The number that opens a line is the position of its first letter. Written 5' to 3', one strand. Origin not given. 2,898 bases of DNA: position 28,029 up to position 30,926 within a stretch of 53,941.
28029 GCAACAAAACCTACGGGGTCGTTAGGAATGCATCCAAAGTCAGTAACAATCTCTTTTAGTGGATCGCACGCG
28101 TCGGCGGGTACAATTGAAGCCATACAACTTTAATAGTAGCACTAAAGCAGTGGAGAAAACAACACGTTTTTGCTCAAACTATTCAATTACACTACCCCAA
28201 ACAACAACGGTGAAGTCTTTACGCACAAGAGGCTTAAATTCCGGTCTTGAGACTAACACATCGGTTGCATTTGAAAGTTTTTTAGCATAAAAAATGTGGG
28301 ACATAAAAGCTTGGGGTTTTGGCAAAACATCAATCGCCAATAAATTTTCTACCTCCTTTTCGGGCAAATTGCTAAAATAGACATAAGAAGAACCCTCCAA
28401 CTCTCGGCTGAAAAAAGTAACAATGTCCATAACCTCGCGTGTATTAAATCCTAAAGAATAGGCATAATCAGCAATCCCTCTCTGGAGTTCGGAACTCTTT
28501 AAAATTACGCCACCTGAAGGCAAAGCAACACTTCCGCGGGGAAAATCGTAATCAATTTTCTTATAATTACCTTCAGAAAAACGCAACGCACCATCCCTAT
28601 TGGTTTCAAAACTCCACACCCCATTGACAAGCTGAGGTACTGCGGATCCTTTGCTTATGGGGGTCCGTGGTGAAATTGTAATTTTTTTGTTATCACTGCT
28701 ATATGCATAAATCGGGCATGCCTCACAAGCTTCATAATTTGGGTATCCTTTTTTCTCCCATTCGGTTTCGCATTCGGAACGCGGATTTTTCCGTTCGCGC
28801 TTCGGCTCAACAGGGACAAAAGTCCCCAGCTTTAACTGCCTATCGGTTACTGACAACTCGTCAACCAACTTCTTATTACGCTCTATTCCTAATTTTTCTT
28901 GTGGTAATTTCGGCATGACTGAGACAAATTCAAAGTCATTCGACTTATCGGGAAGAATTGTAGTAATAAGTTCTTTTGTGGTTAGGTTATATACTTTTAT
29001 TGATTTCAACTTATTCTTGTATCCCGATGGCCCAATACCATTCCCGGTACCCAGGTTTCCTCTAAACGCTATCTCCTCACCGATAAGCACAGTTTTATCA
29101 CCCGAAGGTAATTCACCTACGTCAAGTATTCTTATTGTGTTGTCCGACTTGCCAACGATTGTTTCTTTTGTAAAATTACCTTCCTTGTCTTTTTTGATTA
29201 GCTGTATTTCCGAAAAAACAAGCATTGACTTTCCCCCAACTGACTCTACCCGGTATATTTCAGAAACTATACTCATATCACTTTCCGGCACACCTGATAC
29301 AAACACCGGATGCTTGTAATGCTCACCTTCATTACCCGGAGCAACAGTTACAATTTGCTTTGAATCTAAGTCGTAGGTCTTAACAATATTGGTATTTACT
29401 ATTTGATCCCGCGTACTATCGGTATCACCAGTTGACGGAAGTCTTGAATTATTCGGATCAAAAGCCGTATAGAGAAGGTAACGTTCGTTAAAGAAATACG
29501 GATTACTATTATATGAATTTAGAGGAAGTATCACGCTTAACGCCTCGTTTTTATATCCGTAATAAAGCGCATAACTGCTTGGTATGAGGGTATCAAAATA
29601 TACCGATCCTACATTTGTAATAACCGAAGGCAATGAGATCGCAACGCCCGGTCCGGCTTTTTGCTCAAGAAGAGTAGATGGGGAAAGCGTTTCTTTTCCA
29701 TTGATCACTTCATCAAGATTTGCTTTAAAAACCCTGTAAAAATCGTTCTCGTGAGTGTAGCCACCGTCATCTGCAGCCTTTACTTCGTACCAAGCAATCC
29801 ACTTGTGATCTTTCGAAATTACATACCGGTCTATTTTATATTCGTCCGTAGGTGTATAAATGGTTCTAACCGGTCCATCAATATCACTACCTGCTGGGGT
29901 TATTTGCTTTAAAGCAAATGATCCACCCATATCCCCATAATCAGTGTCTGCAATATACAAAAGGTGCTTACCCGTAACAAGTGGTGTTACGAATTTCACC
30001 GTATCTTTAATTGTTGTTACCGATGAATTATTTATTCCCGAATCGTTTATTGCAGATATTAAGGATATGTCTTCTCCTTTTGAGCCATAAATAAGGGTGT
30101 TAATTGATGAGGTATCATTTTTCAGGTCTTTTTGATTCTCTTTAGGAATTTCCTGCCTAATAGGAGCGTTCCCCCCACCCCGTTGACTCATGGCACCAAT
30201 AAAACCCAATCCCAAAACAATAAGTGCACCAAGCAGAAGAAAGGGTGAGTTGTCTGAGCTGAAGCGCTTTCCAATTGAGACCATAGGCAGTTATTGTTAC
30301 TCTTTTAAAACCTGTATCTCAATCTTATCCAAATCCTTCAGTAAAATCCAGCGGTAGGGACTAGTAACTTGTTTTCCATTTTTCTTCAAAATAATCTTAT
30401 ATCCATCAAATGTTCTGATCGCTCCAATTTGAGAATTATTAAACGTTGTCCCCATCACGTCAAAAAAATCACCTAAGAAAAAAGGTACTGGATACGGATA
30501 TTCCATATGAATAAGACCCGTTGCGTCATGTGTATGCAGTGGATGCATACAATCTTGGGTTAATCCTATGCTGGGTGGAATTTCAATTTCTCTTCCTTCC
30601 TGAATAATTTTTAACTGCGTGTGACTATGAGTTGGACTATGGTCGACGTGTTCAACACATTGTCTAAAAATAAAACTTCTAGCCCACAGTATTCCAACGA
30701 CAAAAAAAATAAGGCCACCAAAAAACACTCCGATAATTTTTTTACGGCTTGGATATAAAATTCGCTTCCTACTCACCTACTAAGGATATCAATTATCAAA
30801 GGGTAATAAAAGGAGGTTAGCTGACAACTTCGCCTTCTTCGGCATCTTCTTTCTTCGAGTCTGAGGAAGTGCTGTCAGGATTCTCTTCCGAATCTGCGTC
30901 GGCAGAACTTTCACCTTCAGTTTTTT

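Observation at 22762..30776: VirB2-like pilin + giant polytopic membrane protein + exported propeller-like protein, directly followed by an M-domain-less Clp AAA+: candidate undescribed envelope/export module with no VirB4/VirD4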

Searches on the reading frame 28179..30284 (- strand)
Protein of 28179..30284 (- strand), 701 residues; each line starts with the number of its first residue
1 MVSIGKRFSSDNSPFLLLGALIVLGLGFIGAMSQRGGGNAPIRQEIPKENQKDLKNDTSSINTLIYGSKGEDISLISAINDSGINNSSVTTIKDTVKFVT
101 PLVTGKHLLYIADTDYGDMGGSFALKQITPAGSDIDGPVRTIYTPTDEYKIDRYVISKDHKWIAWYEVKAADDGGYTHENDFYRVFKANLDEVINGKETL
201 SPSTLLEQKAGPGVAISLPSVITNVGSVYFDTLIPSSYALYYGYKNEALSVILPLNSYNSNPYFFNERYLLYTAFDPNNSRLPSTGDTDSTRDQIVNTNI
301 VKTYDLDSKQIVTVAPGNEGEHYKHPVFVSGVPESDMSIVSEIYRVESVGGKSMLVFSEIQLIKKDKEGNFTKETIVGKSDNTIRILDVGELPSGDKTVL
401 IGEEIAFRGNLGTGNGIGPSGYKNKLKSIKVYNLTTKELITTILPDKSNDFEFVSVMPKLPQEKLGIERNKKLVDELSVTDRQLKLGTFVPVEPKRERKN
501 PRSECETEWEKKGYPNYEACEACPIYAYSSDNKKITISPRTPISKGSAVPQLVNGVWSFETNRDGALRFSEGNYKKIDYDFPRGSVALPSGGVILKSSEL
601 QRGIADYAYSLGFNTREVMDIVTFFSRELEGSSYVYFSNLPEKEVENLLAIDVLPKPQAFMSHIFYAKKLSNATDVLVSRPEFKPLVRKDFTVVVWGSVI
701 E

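Call 3: search_protein_families(library=pfam, proteins=[window:28179-30284:-], max_evalue=1)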
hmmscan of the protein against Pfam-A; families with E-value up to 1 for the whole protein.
window:28179-30284:- (701 aa): 1 family
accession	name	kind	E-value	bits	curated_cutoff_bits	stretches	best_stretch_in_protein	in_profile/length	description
PF00746.26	Gram_pos_anchor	-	0.83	10.1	20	0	278-290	5-17/43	LPXTG cell wall anchor motif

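Call 4: search_protein_families(library=ncbifam, proteins=[window:28179-30284:-], max_evalue=1)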
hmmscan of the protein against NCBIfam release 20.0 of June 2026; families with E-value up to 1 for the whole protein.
window:28179-30284:- (701 aa): 1 family
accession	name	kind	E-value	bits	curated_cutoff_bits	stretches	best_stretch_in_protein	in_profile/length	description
TIGR01167.1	LPXTG_anchor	domain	0.57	10.9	15.9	0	10-30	8-28/34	LPXTG cell wall anchor domain-containing protein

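Call 43: find_homologous_proteins(query=window:28179-30284:-, max_evalue=0.001)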
Query window:28179-30284:- (701 aa): 18 proteins with E <= 0.001 among 8000 candidates.
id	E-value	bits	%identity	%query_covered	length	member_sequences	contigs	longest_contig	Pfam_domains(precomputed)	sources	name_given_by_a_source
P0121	0.0e+0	1577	100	100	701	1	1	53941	-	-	-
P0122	0.0e+0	1159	73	99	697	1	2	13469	-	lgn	-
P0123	0.0e+0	1120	70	99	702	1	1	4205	-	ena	-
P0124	0.0e+0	1118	70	100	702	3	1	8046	-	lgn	-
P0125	0.0e+0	1108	67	100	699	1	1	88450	-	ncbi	-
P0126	0.0e+0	1102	69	100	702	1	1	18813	-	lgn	-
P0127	0.0e+0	1101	69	99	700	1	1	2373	-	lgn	-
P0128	0.0e+0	1084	66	100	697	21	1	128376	-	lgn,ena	-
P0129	1.6e-261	888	58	94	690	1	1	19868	-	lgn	-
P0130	1.4e-260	885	59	98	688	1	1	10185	-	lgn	-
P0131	4.9e-220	750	50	95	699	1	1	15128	-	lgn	-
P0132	4.0e-216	738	50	95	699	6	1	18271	-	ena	-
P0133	2.7e-201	689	48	96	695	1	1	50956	-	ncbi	-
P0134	6.0e-197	674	48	94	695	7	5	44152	-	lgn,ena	-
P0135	2.9e-195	669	47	95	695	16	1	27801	-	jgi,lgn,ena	-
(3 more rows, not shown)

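Call 53: predict_structure(alignment_id=A2)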
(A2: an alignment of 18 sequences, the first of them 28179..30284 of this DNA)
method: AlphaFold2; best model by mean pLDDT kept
length: 701 residues; sequences in the alignment: 18
mean_pLDDT: 80.2   pTM: 0.61
mean pLDDT of the five models: 80.2, 77.6, 77.5, 75.3, 71.6
residues with pLDDT >= 90: 320; 70-90: 238; 50-70: 51; < 50: 92
segments of 3 or more residues with pLDDT < 50: 1-41, 286-290, 414-419, 480-506, 508-520
pLDDT, mean of each block of 10 residues (from residue 1): 30 32 30 28 76 89 89 88 91 89 92 83 93 79 95 91 94 76 95 90 95 87 94 71 90 85 91 84 51 69 95 92 92 95 85 84 96 92 87 93 77 52 80 94 78 89 90 69 32 36 44 42 82 91 75 90 90 84 71 91 94 92 89 91 84 94 91 83 89 90 81
secondary structure, 60 per line:
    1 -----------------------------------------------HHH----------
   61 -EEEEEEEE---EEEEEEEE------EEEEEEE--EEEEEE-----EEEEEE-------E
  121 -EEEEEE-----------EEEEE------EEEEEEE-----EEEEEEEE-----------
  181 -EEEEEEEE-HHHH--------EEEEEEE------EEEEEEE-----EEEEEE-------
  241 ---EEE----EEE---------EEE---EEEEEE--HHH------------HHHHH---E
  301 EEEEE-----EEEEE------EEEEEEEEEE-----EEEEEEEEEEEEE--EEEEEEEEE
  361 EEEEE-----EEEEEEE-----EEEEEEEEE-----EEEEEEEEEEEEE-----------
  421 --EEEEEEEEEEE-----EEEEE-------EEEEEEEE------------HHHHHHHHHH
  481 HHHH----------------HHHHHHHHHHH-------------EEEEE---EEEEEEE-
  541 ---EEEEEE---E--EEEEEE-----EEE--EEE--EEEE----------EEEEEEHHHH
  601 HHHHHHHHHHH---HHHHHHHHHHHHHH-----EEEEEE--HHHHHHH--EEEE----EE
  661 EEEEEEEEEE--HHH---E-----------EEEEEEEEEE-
elements in order (helices of 4 or more, strands of 3 or more residues): E62-69 E73-80 E87-93 E96-101 E107-112 E122-127 E139-143 E150-156 E162-169 E182-189 H191-194 E203-209 E216-222 E228-233 E244-246 E251-253 E263-265 E269-274 H292-296 E300-305 E311-315 E322-331 E337-349 E352-365 E371-377 E383-391 E397-409 E423-433 E439-443 E451-458 H471-484 H501-511 E525-529 E533-539 E544-549 E556-561 E567-569 E572-574 E577-580 E591-596 H597-611 H615-628 E634-639 H642-648 E651-654 E659-670 E691-700
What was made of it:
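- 28179..30284 (-): 701-aa anchored or exported protein: β-propeller (about residues 60-460), Cys-rich linker, and a 180-aa α/β C-terminal domain. Accessory of the module. AlphaFold2 pLDDT 80.2 (call 53).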

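Call 56: fold_search(model_id=the predicted structure, library=pdb)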
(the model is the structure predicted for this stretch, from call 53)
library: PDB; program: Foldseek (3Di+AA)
matches with E <= 10: 1001; with E <= 0.001: 326
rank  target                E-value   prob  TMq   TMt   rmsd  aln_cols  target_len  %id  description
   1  1u6d                  9.2e-08  1.00  0.25  0.49   8.7       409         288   13  Crystal structure of the Kelch domain of human Keap1 (released 2004-10-12)
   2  1jmx_B                1.1e-07  1.00  0.24  0.40  10.3       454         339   10  crystal structure of a quinohemoprotein amine dehydrogenase from pseudomonas putida (released 2002-01-16)
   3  1zgk                  1.6e-07  1.00  0.25  0.50   8.6       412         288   12  1.35 angstrom structure of the Kelch domain of Keap1 (released 2005-10-04)
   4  6lrz                  1.7e-07  1.00  0.25  0.48   8.3       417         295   12  Crystal structure of Keap1 in complex with dimethyl fumarate (DMF) (released 2020-08-05)
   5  7xm2                  2.0e-07  1.00  0.24  0.50   8.6       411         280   12  Crystal structure of Keap1 Kelch domain (residues 322-609) in complex with NXPZ-2 (released 2022-07-06)
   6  3wn7_A                2.6e-07  1.00  0.26  0.51   8.2       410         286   12  Crystal Structure of Keap1 in Complex with the N-terminal region of the Nrf2 transcription factor (released 2013-12-25)
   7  9hwr                  3.1e-07  1.00  0.25  0.48   9.0       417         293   13  Crystal structure of the Keap1 Kelch domain in complex with the small molecule UCAB#827 at 1.40 Angstrom resolution (released 2025-09-03)
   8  9j7g_X                3.1e-07  1.00  0.24  0.47   8.8       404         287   13  Crystal strcuture of Keap1_compound_8 (released 2025-06-25)
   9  7ofd                  3.2e-07  1.00  0.26  0.50   8.3       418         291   12  Keap1 kelch domain bound to a small molecule fragment (released 2022-11-02)
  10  9e2g_2B               3.2e-07  0.96  0.12  0.14  25.4       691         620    8  Cryo-EM structure of 48 nm repeat of microtubule doublet from T. brucei flagellum (released 2025-03-12)
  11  7c5e                  3.4e-07  1.00  0.25  0.47   8.2       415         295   12  Crystal structure of Keap1 in complex with fumarate (FUM) (released 2020-08-05)
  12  2dyh_A                3.8e-07  1.00  0.26  0.50   8.2       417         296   11  Crystal structure of the Keap1 protein in complexed with the N-terminal region of the Nrf2 transcription factor (released 2007-09-04)
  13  7c60                  4.7e-07  1.00  0.26  0.49   7.9       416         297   12  Crystal structure of Keap1 in complex with monoethyl fumarate (MEF) (released 2020-08-05)
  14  9d5n_CH               4.9e-07  1.00  0.18  0.21  15.8       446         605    9  48-nm doublet microtubule from Trichomonas vaginalis strain G3 (released 2025-05-14)
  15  3pe7                  5.2e-07  1.00  0.24  0.39  10.1       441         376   10  Oligogalacturonate lyase in complex with manganese (released 2010-11-03)
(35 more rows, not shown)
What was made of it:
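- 28179..30284 (-): Foldseek matches to Kelch and TolB propellers at E about 1e-7 (call 56).
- Checked: Foldseek matches Kelch and TolB propellers at E about 1e-7 with probability 1.00 (calls 53, 56).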

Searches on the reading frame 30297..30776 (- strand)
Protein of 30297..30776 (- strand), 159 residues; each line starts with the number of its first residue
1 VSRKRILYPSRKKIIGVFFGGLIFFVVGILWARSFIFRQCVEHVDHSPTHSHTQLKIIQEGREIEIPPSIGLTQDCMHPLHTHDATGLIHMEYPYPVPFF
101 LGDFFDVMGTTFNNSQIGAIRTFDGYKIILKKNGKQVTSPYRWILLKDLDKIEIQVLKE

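Call 3: search_protein_families(library=pfam, proteins=[window:30297-30776:-], max_evalue=1)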
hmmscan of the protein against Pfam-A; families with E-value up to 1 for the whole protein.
window:30297-30776:- (159 aa): 1 family
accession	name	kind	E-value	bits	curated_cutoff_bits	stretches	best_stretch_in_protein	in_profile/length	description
PF17209.9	Hfq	-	0.13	12.4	27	1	118-136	28-46/64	Hfq protein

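Call 4: search_protein_families(library=ncbifam, proteins=[window:30297-30776:-], max_evalue=1)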
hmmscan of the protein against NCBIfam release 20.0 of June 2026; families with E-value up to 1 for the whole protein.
window:30297-30776:- (159 aa): 1 family
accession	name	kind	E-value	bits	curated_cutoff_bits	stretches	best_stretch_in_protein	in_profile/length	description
NF011230.0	PRK14637.1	equivalog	0.064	12.9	159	1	99-144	96-141/152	ribosome maturation factor RimP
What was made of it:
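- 30297..30776 (-): 159-aa membrane-anchored His-rich protein. Lineage-specific accessory, always paired with the 701-aa gene. No family hit (calls 3, 4).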
